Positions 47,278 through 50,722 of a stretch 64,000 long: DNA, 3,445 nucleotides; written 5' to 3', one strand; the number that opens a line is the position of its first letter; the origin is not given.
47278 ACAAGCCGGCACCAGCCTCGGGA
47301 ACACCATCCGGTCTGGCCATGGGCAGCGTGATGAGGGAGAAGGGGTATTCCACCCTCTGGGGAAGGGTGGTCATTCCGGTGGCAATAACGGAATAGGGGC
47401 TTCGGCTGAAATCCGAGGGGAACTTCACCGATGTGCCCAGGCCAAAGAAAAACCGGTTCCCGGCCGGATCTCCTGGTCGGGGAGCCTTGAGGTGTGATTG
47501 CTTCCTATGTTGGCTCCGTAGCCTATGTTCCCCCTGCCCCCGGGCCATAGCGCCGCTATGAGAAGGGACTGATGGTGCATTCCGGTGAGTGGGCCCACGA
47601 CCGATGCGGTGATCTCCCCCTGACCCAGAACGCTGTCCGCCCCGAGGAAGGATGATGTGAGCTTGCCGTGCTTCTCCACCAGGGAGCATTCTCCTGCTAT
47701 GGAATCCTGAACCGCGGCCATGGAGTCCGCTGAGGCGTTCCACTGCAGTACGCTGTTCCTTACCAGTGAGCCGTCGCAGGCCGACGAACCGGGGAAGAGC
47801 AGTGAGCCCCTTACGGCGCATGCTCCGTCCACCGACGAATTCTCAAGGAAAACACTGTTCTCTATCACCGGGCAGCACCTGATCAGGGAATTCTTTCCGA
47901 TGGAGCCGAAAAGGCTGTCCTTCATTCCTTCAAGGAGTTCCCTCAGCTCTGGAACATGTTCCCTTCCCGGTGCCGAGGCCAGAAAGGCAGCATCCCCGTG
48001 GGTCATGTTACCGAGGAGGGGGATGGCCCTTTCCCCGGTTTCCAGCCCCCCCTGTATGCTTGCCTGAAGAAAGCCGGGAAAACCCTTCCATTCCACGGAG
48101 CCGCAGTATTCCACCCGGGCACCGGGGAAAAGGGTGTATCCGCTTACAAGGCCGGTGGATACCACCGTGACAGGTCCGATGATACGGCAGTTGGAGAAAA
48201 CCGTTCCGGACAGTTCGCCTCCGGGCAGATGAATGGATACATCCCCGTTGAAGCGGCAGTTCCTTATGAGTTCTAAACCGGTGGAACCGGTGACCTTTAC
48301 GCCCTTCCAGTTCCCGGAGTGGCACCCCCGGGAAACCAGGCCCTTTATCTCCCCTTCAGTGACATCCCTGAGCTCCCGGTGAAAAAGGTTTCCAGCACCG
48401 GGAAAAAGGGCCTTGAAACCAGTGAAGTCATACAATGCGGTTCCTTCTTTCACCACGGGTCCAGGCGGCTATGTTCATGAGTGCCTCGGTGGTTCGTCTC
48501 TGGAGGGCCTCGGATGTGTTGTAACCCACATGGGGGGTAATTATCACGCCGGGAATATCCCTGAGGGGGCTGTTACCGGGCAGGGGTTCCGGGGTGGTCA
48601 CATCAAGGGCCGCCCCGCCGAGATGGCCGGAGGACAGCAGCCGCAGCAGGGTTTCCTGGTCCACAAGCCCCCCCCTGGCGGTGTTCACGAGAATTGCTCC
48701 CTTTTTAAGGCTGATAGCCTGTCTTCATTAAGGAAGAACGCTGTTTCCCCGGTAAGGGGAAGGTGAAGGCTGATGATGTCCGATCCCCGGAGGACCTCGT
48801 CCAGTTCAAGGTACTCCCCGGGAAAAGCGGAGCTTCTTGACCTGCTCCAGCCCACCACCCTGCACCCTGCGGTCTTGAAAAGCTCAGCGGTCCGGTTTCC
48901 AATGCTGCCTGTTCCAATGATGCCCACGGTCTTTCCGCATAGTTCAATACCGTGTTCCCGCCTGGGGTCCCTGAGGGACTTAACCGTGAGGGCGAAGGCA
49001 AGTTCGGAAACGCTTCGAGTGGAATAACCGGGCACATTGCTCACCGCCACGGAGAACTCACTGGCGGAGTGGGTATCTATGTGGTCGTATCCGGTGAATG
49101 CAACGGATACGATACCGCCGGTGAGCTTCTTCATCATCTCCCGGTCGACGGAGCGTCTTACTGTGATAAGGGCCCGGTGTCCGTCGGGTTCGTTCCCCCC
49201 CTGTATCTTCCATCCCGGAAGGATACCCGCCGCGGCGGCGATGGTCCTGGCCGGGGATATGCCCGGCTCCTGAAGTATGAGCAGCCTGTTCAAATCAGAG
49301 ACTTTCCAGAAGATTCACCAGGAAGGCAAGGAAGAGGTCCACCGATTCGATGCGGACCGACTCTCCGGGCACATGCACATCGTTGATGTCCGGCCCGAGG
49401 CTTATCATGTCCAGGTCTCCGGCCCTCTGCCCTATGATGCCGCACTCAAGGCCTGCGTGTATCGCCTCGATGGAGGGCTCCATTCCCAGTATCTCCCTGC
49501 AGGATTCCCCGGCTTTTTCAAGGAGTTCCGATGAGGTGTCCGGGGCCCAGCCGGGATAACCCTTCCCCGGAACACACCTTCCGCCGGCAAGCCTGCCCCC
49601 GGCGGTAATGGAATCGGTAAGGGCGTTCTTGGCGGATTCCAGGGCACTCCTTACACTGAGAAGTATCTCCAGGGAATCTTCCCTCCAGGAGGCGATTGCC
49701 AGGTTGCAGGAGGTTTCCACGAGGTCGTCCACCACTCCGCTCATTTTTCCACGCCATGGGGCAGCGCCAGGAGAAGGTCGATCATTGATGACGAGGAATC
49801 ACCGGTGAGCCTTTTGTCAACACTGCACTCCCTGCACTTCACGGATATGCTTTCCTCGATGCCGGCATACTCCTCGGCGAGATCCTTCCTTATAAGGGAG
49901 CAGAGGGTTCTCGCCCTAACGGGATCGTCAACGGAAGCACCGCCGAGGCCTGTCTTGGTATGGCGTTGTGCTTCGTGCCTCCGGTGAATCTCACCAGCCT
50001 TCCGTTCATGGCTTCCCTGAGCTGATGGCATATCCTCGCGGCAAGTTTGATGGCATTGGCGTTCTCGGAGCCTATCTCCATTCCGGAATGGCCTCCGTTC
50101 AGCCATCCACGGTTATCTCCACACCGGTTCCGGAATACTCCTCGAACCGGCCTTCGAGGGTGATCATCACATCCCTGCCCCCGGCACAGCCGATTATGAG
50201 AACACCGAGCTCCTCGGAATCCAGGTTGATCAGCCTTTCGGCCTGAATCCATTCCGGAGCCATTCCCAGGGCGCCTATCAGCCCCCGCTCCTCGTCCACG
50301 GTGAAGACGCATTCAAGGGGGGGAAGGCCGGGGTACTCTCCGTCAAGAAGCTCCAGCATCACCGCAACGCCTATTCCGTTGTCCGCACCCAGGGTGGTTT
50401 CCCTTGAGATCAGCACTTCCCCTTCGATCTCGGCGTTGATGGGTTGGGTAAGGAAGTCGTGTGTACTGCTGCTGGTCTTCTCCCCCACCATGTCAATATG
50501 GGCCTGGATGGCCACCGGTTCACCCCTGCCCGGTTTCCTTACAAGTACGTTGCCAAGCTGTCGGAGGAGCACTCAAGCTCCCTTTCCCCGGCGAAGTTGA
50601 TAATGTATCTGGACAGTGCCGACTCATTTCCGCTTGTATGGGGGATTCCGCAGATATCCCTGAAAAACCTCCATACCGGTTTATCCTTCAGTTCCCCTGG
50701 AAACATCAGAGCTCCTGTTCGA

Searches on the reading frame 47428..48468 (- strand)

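Call 22: search_protein_families(library=pfam, proteins=[window:47428-48468:-], max_evalue=0.001)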
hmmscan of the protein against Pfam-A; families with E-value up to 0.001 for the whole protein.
window:47428-48468:- (347 aa): 3 families
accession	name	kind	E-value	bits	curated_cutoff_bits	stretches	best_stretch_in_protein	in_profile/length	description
PF16314.11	DUF4954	-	2.8e-14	53.1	26.2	1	34-329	2-317/433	Domain of unknown function (DUF4954)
PF24894.1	Hexapep_GlmU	-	1.6e-05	25.4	23.3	0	229-274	25-70/104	GlmU-like, C-terminal hexapeptide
PF25084.1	LbH_EIF2B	-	0.00014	22.2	54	0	190-254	24-88/105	EIF2B subunit epsilon LbH domain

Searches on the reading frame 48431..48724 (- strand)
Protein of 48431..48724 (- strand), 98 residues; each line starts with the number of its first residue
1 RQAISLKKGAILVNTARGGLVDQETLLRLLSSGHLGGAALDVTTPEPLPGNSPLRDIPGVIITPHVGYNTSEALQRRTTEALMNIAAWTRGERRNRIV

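Call 22: search_protein_families(library=pfam, proteins=[window:48431-48724:-], max_evalue=0.001)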
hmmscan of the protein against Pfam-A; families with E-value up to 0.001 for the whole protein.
window:48431-48724:- (98 aa): 1 family
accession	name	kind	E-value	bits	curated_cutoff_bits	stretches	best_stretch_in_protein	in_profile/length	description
PF02826.25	2-Hacid_dh_C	-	4.2e-23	82.1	25.1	1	6-67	117-178/178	D-isomer specific 2-hydroxyacid dehydrogenase, NAD binding domain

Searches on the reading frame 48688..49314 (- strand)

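Call 22: search_protein_families(library=pfam, proteins=[window:48688-49314:-], max_evalue=0.001)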
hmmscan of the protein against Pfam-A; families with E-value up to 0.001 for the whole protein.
window:48688-49314:- (209 aa): 2 families
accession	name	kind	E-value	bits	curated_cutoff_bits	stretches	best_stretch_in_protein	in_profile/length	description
PF02826.25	2-Hacid_dh_C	-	8.1e-23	81.1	25.1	1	112-206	21-120/178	D-isomer specific 2-hydroxyacid dehydrogenase, NAD binding domain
PF00389.36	2-Hacid_dh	-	1.7e-12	47.6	24.6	1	46-113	40-108/134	D-isomer specific 2-hydroxyacid dehydrogenase, catalytic domain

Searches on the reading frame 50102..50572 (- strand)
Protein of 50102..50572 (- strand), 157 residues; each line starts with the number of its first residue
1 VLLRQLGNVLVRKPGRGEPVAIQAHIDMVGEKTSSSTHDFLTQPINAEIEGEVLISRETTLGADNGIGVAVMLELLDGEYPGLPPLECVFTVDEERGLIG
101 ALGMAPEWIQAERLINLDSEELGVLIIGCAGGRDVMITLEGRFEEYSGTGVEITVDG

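Call 22: search_protein_families(library=pfam, proteins=[window:50102-50572:-], max_evalue=0.001)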
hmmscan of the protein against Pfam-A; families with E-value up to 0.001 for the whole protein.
window:50102-50572:- (157 aa): 2 families
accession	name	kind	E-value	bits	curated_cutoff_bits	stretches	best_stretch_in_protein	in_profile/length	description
PF05343.19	Peptidase_M42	-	2.4e-05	24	23.2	0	63-118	133-189/292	M42 glutamyl aminopeptidase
PF04389.22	Peptidase_M28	-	3e-05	24.3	21.3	1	8-118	1-93/193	Peptidase family M28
